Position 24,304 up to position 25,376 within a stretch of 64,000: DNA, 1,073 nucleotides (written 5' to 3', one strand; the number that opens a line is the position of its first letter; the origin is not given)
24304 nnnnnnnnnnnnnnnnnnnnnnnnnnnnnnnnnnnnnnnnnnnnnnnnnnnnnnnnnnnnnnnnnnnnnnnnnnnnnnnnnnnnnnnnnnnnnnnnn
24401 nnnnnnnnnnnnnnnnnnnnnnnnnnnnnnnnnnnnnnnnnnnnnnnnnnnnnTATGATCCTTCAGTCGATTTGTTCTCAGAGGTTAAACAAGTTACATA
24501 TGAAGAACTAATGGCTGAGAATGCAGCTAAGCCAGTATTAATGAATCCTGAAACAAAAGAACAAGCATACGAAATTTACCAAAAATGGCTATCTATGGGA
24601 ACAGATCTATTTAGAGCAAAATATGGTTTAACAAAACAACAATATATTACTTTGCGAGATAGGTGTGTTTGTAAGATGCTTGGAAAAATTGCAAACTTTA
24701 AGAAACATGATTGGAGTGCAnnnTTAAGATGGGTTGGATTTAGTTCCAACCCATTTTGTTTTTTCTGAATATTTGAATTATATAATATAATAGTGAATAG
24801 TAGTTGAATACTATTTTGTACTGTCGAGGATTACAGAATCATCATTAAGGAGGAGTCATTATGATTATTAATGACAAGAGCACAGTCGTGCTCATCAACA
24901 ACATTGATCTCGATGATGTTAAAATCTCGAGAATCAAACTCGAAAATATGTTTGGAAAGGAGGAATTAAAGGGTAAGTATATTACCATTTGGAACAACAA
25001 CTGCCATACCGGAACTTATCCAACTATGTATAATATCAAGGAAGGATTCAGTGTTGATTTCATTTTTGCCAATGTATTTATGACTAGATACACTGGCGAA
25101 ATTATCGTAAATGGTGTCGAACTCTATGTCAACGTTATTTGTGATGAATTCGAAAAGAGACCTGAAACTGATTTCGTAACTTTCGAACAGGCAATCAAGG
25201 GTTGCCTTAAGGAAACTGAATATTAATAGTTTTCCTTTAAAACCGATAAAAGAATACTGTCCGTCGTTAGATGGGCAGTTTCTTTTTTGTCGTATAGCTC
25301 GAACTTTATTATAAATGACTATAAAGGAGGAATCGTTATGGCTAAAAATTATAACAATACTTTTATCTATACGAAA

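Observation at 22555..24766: MazF/PemK-like endoribonuclease domain fused to a novel C-terminal domain, directly downstream of a winged-helix coiled-coil protein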

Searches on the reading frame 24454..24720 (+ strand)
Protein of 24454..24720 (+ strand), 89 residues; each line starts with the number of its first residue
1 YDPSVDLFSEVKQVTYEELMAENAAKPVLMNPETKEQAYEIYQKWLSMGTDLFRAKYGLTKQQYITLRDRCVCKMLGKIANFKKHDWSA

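Call 42: search_solved_structures(query=A4, max_evalue=10, show_alignments=3)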
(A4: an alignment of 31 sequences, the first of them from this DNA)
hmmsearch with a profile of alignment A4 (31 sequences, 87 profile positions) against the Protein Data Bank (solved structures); distinct sequences matched with E-value up to 10: 12.
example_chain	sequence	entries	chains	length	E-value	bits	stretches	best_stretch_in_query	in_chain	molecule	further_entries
3niv_A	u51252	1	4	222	0.13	16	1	24-56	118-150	Glutathione S-transferase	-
7q0n_A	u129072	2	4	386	0.33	14.7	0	22-63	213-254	Arbitrium receptor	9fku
6s7i_A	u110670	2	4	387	0.33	14.7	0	22-63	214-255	Arbitrium receptor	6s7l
1fyz_E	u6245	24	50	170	1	13.1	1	18-65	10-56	METHANE MONOOXYGENASE COMPONENT A, GAMMA CHAIN | Methane monooxygenase component A gamma chain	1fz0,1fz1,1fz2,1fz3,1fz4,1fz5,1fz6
1xmf_E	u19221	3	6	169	1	13.1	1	18-65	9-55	Methane monooxygenase component A gamma chain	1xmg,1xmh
6vk4_C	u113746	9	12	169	1.1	13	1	16-63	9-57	Methane monooxygenase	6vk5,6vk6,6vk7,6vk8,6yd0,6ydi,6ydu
1mmo_G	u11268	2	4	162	1.1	13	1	18-65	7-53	METHANE MONOOXYGENASE HYDROLASE (GAMMA CHAIN) | METHANE MONOOXYGENASE HYDROXYLASE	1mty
7m8q_C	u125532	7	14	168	1.1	13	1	16-63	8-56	Methane monooxygenase gamma chain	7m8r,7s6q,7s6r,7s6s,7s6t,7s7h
1mhy_G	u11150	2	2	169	1.2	12.9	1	16-63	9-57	METHANE MONOOXYGENASE HYDROXYLASE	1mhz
9f36_A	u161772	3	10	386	2.8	11.7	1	15-63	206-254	Arbitrium receptor from ATCC13952 phage | AimR 13952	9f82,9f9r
4ayc_A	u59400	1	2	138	7.9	10.3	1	38-77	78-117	E3 UBIQUITIN-PROTEIN LIGASE RNF8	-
4orh_C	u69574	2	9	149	8.9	10.1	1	38-77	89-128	E3 ubiquitin-protein ligase RNF8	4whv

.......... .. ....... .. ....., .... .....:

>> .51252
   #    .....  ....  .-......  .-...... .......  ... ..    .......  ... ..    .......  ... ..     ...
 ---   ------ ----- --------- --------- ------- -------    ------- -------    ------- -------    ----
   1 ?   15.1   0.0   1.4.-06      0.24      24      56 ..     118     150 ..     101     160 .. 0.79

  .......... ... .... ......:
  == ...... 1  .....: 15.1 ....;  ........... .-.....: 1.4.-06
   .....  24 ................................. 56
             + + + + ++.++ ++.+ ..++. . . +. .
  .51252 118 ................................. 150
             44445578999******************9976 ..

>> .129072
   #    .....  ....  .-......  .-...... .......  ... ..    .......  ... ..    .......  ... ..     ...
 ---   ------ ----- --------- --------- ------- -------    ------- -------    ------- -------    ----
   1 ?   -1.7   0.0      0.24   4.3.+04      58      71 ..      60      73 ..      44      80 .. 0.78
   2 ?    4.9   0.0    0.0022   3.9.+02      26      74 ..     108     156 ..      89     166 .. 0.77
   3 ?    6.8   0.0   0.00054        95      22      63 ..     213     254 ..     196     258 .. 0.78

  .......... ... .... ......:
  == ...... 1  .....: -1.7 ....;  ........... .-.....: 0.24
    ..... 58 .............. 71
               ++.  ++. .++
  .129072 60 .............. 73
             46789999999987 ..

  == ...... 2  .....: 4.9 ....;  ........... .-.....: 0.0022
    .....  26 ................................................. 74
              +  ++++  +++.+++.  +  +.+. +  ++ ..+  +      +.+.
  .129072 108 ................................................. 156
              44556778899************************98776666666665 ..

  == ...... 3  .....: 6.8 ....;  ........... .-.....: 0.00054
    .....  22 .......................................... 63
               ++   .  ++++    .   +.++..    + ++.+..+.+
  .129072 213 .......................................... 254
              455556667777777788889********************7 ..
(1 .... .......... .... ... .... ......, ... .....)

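Call 43: search_protein_families(library=pfam, alignment_id=A4, max_evalue=1)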
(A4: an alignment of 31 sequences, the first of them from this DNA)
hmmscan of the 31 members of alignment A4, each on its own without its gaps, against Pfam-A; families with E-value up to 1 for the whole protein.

A. member 1, seq(89 aa): 1 family
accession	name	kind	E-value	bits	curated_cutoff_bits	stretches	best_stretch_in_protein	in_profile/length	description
PF22550.1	CesT_Tir_1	-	0.22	11.9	27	1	34-70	59-96/131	CesT_Tir_1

B. families by the number of members that match (of 31 scanned): 7 families
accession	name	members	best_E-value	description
PF00727.23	IL4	1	0.0053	Interleukin 4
PF13040.11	Fur_reg_FbpB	1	0.014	Fur-regulated basic protein B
PF16079.10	Phage_holin_5_2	1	0.024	Phage holin family Hol44, in holin superfamily V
PF18689.6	PriX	1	0.054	Primase X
PF02964.21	MeMO_Hyd_G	1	0.058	Methane monooxygenase, hydrolase gamma chain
PF23418.1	DUF7108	1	0.098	Domain of unknown function (DUF7108)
PF22550.1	CesT_Tir_1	1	0.22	CesT_Tir_1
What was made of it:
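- On Helix-turn-helix DNA-binding domains (LuxR/sigma-4/LysR types), for the C-terminal domain: No HTH profile hit was found in Pfam (call 43).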

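Call 51: predict_structure(alignment_id=A4)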
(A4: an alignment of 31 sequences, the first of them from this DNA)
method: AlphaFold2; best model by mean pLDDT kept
length: 89 residues; sequences in the alignment: 31
mean_pLDDT: 83.9   pTM: 0.58
mean pLDDT of the five models: 83.9, 83.6, 82.8, 81.0, 80.8
residues with pLDDT >= 90: 19; 70-90: 61; 50-70: 9; < 50: 0
segments of 3 or more residues with pLDDT < 50: none
pLDDT, mean of each block of 10 residues (from residue 1): 82 83 66 88 90 88 89 88 80
secondary structure, 60 per line:
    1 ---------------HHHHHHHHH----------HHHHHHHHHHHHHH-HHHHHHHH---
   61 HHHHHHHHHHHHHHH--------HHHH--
elements in order: H16-24 H35-48 H50-57 H61-75 H84-87
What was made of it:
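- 24454..24720 (+): Family-specific C-terminal domain, residues 183-271. It has an acidic extended segment plus helix (185-215, pI 4.9) and a basic three-helix bundle (216-271, pI 9.2). Invariant residues are P185, D233, F235, Y239, Y246, C253, F264 and W269. Modelled alone, the domain reaches pLDDT 83.9 (call 51).
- The segment 183-197 is confidently modelled (pLDDT 82-83) in the absence of the MazF domain, so it appears to belong to the C-domain fold (call 51).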

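Call 54: search_protein_representatives(alignment_id=A4)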
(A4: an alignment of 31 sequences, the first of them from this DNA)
Query: 31 sequences, 87 profile positions. Proteins with E-value up to 0.001 (for the whole library): 10; up to 1e-10: 9; up to 1e-30: 2. The best 10 are listed.
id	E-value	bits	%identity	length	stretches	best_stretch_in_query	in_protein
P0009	3.7e-36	139.6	-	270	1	1-87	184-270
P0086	5.5e-35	135.8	-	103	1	1-87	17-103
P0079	9.0e-30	119.1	-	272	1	1-86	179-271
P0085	9.9e-28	112.6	-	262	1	1-85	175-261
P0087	4.5e-23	97.6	-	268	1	2-86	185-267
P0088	2.6e-19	85.6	-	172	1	2-86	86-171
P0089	3.1e-18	82.1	-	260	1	2-86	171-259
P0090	2.6e-13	66.4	-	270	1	13-86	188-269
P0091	1.5e-11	60.7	-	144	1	14-86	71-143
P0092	1.7e-05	41.3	-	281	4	41-66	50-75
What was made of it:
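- Closest known: Phage 'MazF-like growth inhibitor' / PemK-like proteins. Different: None of the long BFVD proteins was recovered by the C-domain profile (call 54), so their extensions are not detectably homologous.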

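Call 107: search_protein_families(library=phrogs, alignment_id=A4, max_evalue=0.1)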
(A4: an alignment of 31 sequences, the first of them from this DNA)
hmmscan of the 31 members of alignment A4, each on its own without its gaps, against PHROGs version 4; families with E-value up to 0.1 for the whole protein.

A. member 1, seq(89 aa): 1 family
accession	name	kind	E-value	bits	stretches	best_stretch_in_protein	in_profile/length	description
phrog_36438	-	unknown function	0.048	14.4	1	38-82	18-62/65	-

B. families by the number of members that match (of 31 scanned): 10 families
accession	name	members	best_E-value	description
phrog_16883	-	5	0.0028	-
phrog_7111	-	5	0.012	-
phrog_36438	-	2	0.048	-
phrog_35650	-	1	0.025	MazF-like growth inhibitor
phrog_3335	-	1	0.04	-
phrog_9399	-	1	0.046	-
phrog_26291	-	1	0.053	-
phrog_35903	-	1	0.068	-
phrog_33709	-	1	0.075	-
phrog_14793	-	1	0.079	-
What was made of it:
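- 24454..24720 (+): It has no Pfam, PHROG or PDB sequence hit (calls 42, 43, 107).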

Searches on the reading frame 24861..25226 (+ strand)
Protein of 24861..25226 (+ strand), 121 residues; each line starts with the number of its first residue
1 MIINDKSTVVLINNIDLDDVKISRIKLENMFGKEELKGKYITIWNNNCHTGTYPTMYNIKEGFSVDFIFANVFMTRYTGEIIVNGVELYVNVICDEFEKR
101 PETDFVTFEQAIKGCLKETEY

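Call 3: search_protein_families(library=pfam, proteins=[window:24861-25226:+], max_evalue=1)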
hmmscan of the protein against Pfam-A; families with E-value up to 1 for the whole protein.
window:24861-25226:+ (121 aa): 0 families

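Call 4: search_protein_families(library=phrogs, proteins=[window:24861-25226:+], max_evalue=0.1)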
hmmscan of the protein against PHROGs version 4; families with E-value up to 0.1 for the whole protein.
window:24861-25226:+ (121 aa): 1 family
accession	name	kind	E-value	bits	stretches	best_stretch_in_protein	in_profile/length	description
phrog_4938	-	unknown function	0.035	15.3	1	67-93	16-41/50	-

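Call 31: search_protein_families(library=ncbifam, proteins=[window:24861-25226:+], max_evalue=0.1)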
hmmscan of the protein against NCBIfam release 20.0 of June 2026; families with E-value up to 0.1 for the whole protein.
window:24861-25226:+ (121 aa): 0 families

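Call 108: search_protein_families(library=padloc, proteins=[window:24861-25226:+], max_evalue=0.1)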
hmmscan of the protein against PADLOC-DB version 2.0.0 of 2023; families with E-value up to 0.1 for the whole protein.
window:24861-25226:+ (121 aa): 0 families
